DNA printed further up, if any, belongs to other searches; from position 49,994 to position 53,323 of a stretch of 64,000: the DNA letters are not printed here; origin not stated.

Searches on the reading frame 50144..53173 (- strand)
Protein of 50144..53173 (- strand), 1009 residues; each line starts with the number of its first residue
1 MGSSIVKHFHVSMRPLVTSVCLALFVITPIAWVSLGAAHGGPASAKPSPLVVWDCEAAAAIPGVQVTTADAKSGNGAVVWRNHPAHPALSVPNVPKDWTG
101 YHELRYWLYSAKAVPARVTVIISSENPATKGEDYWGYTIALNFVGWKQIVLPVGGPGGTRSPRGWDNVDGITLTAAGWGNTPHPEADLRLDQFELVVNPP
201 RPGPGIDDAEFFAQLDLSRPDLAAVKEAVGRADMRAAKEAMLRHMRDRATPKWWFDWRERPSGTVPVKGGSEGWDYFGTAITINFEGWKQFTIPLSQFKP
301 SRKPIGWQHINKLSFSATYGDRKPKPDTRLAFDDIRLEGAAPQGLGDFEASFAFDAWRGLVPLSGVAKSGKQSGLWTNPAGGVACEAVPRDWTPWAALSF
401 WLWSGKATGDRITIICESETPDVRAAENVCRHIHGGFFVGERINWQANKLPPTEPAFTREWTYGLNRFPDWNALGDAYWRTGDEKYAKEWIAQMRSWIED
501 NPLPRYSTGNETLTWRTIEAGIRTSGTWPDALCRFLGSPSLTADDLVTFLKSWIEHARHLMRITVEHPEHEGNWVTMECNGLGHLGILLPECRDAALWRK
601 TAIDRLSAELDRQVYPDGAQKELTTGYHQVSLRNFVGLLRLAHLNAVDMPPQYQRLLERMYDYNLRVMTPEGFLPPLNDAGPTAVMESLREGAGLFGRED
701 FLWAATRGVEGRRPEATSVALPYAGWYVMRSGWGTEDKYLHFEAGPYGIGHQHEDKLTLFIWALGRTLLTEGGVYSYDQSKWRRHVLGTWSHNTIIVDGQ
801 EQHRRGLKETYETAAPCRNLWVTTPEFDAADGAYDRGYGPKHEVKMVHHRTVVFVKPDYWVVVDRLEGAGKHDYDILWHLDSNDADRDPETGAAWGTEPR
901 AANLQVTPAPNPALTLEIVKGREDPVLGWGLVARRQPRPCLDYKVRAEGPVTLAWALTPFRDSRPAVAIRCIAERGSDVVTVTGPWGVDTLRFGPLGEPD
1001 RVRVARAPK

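Call 48: search_protein_families(library=pfam, proteins=[window:50144-53173:-], max_evalue=0.001)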
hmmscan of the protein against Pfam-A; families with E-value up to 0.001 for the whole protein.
window:50144-53173:- (1009 aa): 4 families
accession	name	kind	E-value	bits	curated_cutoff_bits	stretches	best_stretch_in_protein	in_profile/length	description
PF16889.11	Hepar_II_III_N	-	1.1e-75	255.6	22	2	435-698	76-334/340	Heparinase II/III N-terminus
PF07940.18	Hepar_II_III_C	-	5.3e-31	108.4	24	1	716-894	4-180/237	Heparinase II/III-like, C-terminal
PF03425.19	CBM_11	-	4.6e-10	40.3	27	1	92-152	71-131/182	Carbohydrate binding domain (family 11)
PF05426.18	Alginate_lyase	-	0.00013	21.9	22.2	1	473-668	64-269/275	Alginate lyase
